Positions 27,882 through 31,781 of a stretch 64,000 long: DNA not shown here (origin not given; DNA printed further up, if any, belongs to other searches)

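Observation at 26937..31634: Giant soluble fusion of an M48-type zinc peptidase with an ABC1/UbiB-type atypical kinase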

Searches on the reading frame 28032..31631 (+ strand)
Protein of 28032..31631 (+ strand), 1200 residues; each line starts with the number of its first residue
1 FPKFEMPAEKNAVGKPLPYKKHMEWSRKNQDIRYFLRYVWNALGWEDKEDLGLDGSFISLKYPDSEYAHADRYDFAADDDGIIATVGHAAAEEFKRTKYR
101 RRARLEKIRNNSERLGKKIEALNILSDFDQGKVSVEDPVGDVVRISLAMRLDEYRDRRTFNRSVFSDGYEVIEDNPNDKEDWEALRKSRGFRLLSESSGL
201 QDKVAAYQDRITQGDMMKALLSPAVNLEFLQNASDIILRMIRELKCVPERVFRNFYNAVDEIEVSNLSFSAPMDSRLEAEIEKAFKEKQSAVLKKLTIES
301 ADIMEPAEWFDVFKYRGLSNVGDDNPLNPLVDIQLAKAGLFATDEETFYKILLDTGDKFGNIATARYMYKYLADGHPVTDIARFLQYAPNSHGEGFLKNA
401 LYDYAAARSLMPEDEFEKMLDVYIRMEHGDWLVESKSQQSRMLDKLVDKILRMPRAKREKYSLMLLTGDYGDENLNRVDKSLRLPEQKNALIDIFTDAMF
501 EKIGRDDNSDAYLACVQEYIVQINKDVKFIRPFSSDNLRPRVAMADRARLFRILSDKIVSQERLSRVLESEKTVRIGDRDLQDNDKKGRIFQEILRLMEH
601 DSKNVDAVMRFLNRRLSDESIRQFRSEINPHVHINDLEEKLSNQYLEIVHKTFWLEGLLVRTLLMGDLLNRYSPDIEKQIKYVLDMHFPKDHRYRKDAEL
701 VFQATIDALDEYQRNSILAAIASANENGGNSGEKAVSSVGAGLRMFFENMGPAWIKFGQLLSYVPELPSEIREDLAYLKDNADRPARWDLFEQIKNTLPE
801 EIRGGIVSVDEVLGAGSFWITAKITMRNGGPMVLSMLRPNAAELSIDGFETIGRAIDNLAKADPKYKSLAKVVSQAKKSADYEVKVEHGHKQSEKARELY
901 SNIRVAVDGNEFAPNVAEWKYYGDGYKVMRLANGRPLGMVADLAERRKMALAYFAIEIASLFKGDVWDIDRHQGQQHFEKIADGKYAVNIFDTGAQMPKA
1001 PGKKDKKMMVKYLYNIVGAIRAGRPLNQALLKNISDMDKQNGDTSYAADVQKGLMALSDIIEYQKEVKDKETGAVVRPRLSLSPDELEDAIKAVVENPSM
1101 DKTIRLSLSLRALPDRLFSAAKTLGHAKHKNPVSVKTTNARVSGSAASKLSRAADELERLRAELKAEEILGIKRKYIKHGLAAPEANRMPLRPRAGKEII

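Call 31: search_protein_representatives(protein=window:28032-31631:+)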
Query: 1200 residues. Proteins with E-value up to 0.001 (for the whole library): 641; up to 1e-10: 475; up to 1e-30: 184. The best 150 are listed.
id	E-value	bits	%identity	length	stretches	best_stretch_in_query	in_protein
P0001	0.0e+00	2687.1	100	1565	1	1-1200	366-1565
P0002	1.5e-233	794.6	43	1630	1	1-1179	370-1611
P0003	1.7e-217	741.4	41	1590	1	6-1182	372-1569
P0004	4.7e-200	683.7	49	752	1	464-1180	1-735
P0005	1.5e-195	668.7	46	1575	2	397-1185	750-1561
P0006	1.4e-191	655.6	43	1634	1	297-1179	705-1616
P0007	2.0e-189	648.5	46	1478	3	411-1179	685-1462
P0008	3.6e-189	647.6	43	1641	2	364-1179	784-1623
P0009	1.1e-181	622.8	44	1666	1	372-1184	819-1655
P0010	1.9e-176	605.5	39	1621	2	397-1184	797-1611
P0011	2.7e-129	449.4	38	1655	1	419-1120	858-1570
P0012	4.8e-125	435.3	38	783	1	479-1178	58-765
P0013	9.6e-122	424.3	35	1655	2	415-1178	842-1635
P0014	1.6e-120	420.3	34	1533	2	434-1175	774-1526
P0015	2.6e-118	413.0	32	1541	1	370-1178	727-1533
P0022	4.8e-111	388.9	35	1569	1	439-1119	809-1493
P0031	1.7e-81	291.0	31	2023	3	639-1105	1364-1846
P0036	7.5e-72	259.1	32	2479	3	636-1130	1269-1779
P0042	1.3e-59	218.5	33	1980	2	549-923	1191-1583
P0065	3.3e-49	184.1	31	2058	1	495-1062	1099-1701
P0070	1.3e-47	178.9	35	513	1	696-1077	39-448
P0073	1.1e-46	175.8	28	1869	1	406-1063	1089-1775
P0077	1.5e-45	172.0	33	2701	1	642-1066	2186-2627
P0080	7.6e-45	169.7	30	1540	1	540-1093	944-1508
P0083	1.2e-43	165.7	27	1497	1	439-1064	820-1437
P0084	1.8e-43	165.1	27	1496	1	478-1093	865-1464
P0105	5.4e-39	150.3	30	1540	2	625-1059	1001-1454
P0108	2.1e-38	148.4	28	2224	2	702-1066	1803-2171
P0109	3.4e-38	147.7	27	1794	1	488-1065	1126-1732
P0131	2.3e-35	138.3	27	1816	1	489-1074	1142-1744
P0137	2.4e-34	134.9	29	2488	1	677-1111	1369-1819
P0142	4.2e-34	134.1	26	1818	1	482-1063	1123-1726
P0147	7.4e-34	133.3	26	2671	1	580-1063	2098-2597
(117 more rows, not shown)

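Call 37: list_cluster_members(proteins=[P0002, P0003, P0005, P0007, P0011, P0014, P0022, P0031, P0042, P0065])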
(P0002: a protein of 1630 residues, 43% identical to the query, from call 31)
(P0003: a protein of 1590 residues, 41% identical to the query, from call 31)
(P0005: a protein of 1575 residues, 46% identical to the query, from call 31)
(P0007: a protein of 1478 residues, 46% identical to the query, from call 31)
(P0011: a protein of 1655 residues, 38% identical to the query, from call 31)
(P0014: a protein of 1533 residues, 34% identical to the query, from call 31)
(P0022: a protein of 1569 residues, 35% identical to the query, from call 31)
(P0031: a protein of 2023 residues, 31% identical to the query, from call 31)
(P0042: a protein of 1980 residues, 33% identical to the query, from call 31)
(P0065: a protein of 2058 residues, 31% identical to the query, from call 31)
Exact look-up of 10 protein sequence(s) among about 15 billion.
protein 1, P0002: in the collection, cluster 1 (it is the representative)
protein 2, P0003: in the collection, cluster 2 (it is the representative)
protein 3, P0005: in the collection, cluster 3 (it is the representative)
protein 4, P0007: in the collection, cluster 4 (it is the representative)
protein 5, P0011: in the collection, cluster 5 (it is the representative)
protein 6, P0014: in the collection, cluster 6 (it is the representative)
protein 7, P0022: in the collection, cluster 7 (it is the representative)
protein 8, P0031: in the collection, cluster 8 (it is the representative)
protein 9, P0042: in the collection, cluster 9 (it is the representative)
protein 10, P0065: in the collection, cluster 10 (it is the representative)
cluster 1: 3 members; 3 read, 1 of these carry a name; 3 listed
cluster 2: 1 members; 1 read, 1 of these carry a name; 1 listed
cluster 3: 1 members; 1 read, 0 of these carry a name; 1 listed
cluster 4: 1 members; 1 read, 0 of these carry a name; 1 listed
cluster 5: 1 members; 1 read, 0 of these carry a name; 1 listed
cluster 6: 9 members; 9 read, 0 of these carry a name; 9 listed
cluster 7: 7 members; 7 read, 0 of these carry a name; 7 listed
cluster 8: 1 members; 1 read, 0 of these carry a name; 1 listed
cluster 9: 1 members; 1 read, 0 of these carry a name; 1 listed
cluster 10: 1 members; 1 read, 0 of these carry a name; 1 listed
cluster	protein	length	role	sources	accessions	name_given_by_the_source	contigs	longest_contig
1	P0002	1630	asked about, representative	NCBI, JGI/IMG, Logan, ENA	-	-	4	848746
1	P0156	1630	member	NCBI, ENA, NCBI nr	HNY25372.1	MAG TPA: M48 family metalloprotease [Alphaproteobacteria bacterium] | M48 family metalloprotease [Alphaproteobacteria bacterium]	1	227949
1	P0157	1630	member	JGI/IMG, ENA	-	-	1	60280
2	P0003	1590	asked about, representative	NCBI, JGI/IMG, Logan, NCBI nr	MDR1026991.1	MAG: M48 family metalloprotease [Rickettsiales bacterium] | hypothetical protein | M48 family metalloprotease [Rickettsiales bacterium]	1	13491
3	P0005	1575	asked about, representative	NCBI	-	-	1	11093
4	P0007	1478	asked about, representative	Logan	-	-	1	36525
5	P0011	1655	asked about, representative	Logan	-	-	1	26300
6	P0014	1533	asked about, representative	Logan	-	-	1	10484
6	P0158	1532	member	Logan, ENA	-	-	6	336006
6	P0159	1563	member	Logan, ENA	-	-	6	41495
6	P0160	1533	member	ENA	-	-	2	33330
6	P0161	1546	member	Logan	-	-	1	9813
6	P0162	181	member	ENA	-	-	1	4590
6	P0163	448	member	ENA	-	-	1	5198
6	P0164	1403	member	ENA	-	-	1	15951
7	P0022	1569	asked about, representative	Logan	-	-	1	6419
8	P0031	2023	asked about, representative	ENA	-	-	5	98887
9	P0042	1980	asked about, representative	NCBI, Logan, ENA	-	-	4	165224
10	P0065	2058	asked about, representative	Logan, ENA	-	-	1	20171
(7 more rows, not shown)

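Call 48: search_protein_families(library=pfam, proteins=[P0002, P0011, P0031, P0042, P0065, P0070], max_evalue=0.1)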
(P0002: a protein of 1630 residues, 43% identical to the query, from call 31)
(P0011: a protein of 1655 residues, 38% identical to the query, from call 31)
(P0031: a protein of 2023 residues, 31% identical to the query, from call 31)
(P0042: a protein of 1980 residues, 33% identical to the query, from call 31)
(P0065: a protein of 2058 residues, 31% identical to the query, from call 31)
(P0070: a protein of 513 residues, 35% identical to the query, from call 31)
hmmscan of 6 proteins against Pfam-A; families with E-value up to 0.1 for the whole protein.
P0002 (1630 aa): 3 families
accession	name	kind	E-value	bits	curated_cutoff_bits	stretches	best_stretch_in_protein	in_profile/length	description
PF01435.24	Peptidase_M48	-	7.1e-10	39.5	20.3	1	37-114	5-77/186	Peptidase family M48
PF17834.7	GHD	-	0.061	13.5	34.5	0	451-480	3-32/57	Beta-sandwich domain in beta galactosidase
PF03878.20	YIF1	-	0.092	12.6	27.6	0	1442-1475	15-48/245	YIF1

P0011 (1655 aa): 3 families
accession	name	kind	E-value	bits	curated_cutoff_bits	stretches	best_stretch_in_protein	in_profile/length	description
PF01435.24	Peptidase_M48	-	3e-09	37.4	20.3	1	29-103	5-76/186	Peptidase family M48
PF04937.20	DUF659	-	0.0024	18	34.7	1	777-843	8-75/152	Protein of unknown function (DUF 659)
PF04794.17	YdjC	-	0.021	15.1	29.7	0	965-1006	67-107/266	YdjC-like protein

P0031 (2023 aa): 2 families
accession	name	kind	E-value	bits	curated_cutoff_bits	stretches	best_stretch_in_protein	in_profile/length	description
PF01435.24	Peptidase_M48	-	7e-06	26.4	20.3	1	134-167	46-79/186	Peptidase family M48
PF16829.10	ATR13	-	0.056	14.2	25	0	176-227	29-79/101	Avirulence protein ATR13, RxLR effector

P0042 (1980 aa): 1 family
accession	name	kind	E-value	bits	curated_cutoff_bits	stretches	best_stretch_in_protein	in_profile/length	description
PF01435.24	Peptidase_M48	-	6.3e-08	33.1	20.3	1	56-118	18-76/186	Peptidase family M48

P0065 (2058 aa): 1 family
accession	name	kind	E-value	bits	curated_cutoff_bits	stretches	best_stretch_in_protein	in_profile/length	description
PF01435.24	Peptidase_M48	-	3.4e-13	50.3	20.3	2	30-124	2-78/186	Peptidase family M48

P0070 (513 aa): 0 families

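Call 87: search_protein_families(library=pfam, proteins=[P0036, P0077, P0147, P0109], max_evalue=0.01)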
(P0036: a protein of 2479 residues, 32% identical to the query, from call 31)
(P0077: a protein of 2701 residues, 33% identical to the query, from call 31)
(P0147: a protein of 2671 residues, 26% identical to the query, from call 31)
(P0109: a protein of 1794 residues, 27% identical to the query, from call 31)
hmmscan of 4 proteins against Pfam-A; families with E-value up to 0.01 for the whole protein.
P0036 (2479 aa): 1 family
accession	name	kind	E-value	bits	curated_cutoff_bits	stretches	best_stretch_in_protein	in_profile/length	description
PF01435.24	Peptidase_M48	-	2e-06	28.2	20.3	1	99-164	13-76/186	Peptidase family M48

P0077 (2701 aa): 6 families
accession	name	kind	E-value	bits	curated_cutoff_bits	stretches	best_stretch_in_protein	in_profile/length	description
PF12252.14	SidE_PDE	-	1.6e-31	110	25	1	44-256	2-224/226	SidE phosphodiesterase (PDE) domain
PF12796.13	Ank_2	-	6.6e-24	84.7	27.3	3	1074-1155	9-85/90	Ankyrin repeats (3 copies)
PF00023.36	Ank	-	1.2e-11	44.6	21.1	0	1099-1126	3-30/33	Ankyrin repeat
PF13637.12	Ank_4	-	3.8e-11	43.4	22.7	1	1067-1118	4-50/50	Ankyrin repeats (many copies)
PF13606.12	Ank_3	-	1.7e-10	40.5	22.3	0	1100-1125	4-29/30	Ankyrin repeat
PF13857.12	Ank_5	-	5.2e-07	30.3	27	0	1091-1122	9-40/56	Ankyrin repeats (many copies)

P0147 (2671 aa): 6 families
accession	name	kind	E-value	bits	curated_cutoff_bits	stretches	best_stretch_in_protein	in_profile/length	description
PF12252.14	SidE_PDE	-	1.3e-26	93.9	25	1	49-262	2-222/226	SidE phosphodiesterase (PDE) domain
PF12796.13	Ank_2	-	7.3e-19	68.6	27.3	2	1117-1202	1-86/90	Ankyrin repeats (3 copies)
PF13606.12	Ank_3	-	1.4e-11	43.8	22.3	1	1080-1106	3-29/30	Ankyrin repeat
PF00023.36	Ank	-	1.1e-09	38.5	21.1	0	1080-1108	3-31/33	Ankyrin repeat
PF13857.12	Ank_5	-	7.1e-07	29.9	27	0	1073-1108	10-45/56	Ankyrin repeats (many copies)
PF13637.12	Ank_4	-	1.9e-06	28.5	22.7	0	1085-1133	3-50/50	Ankyrin repeats (many copies)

P0109 (1794 aa): 0 families

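Call 88: list_cluster_members(proteins=[P0077, P0147, P0109, P0131, P0142, P0073, P0105, P0137, P0108, P0083])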
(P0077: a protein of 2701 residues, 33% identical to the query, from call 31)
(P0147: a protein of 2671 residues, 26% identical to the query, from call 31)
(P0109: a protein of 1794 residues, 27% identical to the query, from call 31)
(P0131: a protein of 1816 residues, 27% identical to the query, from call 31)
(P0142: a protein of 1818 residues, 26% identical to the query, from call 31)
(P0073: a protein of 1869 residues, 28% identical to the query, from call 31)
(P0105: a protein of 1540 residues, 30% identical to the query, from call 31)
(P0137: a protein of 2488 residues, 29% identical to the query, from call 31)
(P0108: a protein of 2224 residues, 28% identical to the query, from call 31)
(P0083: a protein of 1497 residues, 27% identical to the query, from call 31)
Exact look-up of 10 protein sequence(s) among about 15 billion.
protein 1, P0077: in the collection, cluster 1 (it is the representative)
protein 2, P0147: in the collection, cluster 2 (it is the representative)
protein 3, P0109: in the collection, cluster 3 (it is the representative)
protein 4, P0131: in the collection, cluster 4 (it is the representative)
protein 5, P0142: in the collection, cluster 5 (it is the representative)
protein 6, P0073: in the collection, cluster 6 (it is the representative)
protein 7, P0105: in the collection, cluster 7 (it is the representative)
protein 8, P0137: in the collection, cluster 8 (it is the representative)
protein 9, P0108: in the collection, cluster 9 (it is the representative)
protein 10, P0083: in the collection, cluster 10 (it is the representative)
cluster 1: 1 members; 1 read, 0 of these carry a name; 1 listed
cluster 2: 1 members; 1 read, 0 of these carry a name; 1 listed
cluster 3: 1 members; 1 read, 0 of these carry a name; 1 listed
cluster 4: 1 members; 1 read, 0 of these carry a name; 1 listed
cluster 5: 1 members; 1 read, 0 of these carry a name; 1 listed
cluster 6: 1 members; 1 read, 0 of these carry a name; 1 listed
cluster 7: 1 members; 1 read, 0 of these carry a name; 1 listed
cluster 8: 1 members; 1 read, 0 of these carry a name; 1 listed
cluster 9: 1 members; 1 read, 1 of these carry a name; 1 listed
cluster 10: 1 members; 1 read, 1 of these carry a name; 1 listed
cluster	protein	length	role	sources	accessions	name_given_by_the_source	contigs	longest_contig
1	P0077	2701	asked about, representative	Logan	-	-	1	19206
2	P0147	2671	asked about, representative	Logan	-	-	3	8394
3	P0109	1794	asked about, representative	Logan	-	-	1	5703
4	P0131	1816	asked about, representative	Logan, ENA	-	-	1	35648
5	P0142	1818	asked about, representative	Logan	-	-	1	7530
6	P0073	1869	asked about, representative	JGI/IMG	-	-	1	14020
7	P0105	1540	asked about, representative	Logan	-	-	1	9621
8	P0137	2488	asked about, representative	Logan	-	-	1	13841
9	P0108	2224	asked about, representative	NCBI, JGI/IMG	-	hypothetical protein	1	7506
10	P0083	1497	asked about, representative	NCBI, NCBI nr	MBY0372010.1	M48 family metalloprotease [bacterium]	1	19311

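Call 89: search_protein_families(library=pfam, proteins=[P0131, P0142, P0073, P0105, P0137], max_evalue=0.01)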
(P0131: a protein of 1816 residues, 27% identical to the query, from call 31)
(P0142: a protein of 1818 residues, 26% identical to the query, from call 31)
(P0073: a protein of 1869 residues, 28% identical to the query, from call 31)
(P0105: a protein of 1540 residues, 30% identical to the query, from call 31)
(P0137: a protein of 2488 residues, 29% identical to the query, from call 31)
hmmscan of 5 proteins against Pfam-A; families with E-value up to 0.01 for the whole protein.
P0131 (1816 aa): 1 family
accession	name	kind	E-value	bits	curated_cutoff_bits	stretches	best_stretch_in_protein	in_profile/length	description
PF03109.22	ABC1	-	0.00013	21.7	22.9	1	1484-1666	49-215/244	ABC1 atypical kinase-like domain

P0142 (1818 aa): 0 families

P0073 (1869 aa): 0 families

P0105 (1540 aa): 0 families

P0137 (2488 aa): 7 families
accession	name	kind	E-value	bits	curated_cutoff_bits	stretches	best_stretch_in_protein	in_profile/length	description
PF00036.39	EF-hand_1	-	2.4e-09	36.5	25.4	0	2368-2389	7-28/29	EF hand domain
PF13405.12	EF-hand_6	-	2.3e-08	33.5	25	0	2368-2388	7-27/30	EF-hand domain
PF13202.12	EF-hand_5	-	2.8e-06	27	25.9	0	2370-2385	8-23/25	EF hand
PF13499.12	EF-hand_7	-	0.0001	23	30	0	2368-2452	9-61/67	EF-hand domain pair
PF01435.24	Peptidase_M48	-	0.00013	22.3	20.3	1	280-361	5-86/186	Peptidase family M48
PF22535.1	DUF7003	-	0.0013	19.1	27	1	28-118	121-210/221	Family of unknown function (DUF7003)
PF03109.22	ABC1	-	0.0016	18.1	22.9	0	1638-1724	150-232/244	ABC1 atypical kinase-like domain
